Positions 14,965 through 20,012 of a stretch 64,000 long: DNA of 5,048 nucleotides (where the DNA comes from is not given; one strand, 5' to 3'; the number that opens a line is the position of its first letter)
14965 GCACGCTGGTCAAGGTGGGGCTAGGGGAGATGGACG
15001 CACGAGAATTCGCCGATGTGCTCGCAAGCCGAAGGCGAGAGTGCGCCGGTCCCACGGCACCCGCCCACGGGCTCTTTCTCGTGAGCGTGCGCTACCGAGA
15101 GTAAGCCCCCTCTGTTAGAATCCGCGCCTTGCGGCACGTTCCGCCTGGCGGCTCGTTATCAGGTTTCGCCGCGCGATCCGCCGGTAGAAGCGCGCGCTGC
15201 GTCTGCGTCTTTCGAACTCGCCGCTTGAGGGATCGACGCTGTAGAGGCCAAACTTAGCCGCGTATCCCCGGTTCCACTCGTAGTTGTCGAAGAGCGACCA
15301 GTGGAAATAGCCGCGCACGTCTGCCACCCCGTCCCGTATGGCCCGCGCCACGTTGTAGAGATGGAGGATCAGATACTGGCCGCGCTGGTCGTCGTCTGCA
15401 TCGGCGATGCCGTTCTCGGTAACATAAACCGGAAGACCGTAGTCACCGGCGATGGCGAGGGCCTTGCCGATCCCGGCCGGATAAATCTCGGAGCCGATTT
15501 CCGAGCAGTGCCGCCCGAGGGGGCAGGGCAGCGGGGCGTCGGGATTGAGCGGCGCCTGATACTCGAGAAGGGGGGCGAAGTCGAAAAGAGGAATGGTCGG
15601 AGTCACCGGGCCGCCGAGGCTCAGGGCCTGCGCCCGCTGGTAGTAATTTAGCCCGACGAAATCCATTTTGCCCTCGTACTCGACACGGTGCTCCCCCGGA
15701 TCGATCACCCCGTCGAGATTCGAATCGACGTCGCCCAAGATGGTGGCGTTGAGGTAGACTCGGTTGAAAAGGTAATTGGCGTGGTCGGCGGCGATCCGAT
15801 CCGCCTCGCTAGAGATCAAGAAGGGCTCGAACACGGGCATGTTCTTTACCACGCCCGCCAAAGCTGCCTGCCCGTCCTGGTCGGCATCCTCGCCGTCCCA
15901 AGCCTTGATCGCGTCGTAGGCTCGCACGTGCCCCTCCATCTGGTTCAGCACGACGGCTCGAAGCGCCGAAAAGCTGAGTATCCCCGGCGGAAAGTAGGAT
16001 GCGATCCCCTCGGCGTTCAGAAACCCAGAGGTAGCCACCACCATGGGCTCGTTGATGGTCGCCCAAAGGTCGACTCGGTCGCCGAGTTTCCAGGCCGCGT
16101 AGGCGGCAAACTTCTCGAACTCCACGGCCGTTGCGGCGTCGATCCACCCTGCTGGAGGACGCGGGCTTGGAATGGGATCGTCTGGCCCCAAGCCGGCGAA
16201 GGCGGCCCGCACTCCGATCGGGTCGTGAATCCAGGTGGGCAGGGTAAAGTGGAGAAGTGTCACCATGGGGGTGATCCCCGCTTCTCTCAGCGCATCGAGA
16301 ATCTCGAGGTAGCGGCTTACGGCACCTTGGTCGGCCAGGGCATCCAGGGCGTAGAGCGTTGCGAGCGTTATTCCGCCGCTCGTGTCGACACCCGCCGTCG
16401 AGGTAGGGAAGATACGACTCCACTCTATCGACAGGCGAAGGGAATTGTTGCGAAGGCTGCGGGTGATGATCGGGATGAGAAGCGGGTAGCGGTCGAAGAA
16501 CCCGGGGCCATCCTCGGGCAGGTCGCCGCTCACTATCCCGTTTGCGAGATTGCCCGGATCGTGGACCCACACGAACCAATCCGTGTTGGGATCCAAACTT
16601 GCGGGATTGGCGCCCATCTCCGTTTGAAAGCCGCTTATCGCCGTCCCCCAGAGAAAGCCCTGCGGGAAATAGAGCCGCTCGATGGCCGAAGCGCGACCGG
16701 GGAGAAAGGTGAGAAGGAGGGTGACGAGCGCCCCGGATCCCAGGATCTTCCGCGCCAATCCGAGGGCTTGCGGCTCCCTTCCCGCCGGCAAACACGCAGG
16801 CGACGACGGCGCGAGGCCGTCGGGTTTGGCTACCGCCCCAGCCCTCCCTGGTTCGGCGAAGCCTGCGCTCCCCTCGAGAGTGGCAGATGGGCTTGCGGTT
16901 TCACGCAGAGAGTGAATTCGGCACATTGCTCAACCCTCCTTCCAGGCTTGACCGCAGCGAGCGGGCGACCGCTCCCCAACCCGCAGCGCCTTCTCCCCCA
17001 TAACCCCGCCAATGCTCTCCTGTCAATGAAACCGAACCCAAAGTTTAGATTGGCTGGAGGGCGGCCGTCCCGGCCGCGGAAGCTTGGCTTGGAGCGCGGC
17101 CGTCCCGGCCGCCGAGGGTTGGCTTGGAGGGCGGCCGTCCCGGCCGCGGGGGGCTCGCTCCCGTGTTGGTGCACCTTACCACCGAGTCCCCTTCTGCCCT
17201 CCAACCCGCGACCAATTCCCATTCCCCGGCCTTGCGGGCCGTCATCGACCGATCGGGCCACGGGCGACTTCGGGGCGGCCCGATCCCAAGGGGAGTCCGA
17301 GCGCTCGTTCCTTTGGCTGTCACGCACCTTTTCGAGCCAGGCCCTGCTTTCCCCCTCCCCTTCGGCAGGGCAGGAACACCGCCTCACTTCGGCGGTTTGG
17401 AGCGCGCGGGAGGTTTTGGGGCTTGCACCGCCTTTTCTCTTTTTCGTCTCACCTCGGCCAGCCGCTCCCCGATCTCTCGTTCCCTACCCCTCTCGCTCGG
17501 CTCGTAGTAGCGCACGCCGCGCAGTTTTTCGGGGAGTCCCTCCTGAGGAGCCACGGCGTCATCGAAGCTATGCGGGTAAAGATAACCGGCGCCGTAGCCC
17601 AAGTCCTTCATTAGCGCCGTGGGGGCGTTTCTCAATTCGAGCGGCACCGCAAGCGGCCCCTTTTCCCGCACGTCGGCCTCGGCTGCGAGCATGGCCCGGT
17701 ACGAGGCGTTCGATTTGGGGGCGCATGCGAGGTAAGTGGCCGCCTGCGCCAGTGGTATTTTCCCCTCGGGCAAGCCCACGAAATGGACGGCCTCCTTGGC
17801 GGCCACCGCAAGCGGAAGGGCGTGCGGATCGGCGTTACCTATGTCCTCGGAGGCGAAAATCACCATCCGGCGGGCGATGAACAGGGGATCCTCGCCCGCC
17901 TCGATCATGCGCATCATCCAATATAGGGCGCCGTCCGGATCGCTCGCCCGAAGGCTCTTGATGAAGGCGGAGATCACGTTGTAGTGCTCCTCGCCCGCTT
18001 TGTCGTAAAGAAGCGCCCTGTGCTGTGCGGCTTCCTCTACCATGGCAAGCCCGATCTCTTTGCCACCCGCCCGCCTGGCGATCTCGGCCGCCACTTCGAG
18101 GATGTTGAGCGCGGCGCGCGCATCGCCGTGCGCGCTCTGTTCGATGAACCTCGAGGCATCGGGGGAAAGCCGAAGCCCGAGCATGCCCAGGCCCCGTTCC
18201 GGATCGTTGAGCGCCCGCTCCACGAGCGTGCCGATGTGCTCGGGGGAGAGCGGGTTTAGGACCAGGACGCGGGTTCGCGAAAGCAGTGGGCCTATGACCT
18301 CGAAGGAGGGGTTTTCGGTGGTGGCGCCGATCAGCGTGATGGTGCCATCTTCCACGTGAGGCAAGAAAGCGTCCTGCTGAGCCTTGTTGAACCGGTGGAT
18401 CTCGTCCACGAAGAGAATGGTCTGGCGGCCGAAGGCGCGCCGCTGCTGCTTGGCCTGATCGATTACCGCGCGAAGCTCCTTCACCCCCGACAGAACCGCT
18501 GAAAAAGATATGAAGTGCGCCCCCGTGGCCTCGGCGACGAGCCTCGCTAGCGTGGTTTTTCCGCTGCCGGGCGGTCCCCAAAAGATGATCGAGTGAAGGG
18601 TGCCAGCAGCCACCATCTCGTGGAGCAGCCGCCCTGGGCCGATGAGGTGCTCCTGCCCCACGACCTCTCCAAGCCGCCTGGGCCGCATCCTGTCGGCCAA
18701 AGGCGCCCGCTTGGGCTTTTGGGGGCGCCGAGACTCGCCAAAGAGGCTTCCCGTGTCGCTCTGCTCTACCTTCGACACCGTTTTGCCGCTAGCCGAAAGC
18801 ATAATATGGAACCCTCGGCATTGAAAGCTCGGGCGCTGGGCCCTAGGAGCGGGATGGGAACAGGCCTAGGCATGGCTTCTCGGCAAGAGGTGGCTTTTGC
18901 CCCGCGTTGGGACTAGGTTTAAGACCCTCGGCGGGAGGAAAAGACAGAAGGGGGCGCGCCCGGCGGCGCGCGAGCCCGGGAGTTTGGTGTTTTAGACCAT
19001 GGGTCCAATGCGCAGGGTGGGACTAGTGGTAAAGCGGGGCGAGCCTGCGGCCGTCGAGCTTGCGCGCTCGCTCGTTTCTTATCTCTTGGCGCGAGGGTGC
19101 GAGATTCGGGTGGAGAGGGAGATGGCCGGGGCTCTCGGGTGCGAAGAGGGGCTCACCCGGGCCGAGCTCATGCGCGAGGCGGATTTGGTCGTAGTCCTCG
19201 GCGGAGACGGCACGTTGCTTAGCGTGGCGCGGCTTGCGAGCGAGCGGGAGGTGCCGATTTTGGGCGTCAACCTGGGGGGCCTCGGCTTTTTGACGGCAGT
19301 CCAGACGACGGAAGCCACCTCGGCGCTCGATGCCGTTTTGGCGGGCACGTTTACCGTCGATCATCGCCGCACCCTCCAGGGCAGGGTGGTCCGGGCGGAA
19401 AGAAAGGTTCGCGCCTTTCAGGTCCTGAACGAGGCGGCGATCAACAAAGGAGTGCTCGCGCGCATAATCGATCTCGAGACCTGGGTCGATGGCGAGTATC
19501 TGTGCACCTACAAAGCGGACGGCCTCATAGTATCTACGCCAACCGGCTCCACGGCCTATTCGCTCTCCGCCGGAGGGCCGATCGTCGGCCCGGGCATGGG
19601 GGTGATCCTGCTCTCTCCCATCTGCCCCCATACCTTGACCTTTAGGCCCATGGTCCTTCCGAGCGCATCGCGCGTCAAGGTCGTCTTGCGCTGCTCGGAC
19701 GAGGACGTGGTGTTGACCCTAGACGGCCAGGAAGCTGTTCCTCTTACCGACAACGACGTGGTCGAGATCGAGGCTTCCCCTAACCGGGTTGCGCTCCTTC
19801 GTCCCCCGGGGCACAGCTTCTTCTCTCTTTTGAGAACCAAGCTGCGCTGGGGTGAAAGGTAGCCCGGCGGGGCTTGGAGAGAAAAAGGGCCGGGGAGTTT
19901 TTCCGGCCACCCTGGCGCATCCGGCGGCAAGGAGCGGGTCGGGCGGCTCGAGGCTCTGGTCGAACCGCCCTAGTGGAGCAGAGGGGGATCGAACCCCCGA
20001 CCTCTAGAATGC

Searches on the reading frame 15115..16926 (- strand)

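Call 28: search_protein_families(library=pfam, proteins=[window:15115-16926:-], max_evalue=0.0001)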
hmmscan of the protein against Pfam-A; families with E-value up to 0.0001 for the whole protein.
window:15115-16926:- (603 aa): 1 family
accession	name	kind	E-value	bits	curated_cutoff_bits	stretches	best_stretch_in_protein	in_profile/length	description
PF00232.24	Glyco_hydro_1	-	1e-60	205.9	22.6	2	260-588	132-451/453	Glycosyl hydrolase family 1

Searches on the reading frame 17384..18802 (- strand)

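Call 28: search_protein_families(library=pfam, proteins=[window:17384-18802:-], max_evalue=0.0001)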
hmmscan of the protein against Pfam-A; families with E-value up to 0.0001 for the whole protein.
window:17384-18802:- (472 aa): 11 families
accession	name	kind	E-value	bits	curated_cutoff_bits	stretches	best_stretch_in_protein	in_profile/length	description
PF12002.13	MgsA_C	-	2.4e-67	226.5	27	1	287-451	2-166/167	MgsA AAA+ ATPase C terminal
PF16193.11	AAA_assoc_2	-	1.9e-24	86.2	34.3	1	210-285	5-81/81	AAA C-terminal domain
PF00004.35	AAA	-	2.1e-17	64.2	21.2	1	72-179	1-125/131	ATPase family associated with various cellular activities (AAA)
PF05496.18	RuvB_N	-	1.5e-13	51.2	27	1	39-158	1-116/159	Holliday junction DNA helicase RuvB P-loop domain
PF01078.27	Mg_chelatase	-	2.8e-07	30.6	20.3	0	46-90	4-43/207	Magnesium chelatase, subunit ChlI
PF22703.2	Cdc6_lid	-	6.2e-07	29.7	27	1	224-259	32-67/68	Cdc6 AAA+ ATPase-type lid domain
PF13191.12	AAA_16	-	1.7e-06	29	32.6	0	47-95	2-51/167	AAA ATPase domain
PF07728.20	AAA_5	-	2.2e-06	28.2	22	1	72-163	2-103/139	AAA domain (dynein-related subfamily)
PF13401.12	AAA_22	-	2.2e-05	25.2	27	0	71-99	7-38/130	AAA domain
PF13671.12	AAA_33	-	5.8e-05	23.8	27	0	72-121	2-50/143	AAA domain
PF13207.12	AAA_17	-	8e-05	23.4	27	0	76-107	2-33/136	AAA domain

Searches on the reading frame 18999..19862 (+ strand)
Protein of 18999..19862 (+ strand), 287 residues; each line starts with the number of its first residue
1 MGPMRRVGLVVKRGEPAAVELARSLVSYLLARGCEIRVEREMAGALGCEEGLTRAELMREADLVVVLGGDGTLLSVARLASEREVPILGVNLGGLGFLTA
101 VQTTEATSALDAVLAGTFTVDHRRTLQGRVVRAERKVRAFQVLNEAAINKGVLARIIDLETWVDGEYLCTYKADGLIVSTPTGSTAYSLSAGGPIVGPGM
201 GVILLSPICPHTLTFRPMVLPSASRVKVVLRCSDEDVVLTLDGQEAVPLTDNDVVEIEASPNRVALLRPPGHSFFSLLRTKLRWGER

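Call 28: search_protein_families(library=pfam, proteins=[window:18999-19862:+], max_evalue=0.0001)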
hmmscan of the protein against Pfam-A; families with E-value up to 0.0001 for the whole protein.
window:18999-19862:+ (287 aa): 2 families
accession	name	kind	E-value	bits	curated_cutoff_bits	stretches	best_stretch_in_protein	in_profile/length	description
PF20143.4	NAD_kinase_C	-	1.5e-37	128.6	23.7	1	143-267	1-124/126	ATP-NAD kinase C-terminal domain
PF01513.26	NAD_kinase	-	7.5e-24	84.9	25.5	1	7-117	1-129/130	ATP-NAD kinase N-terminal domain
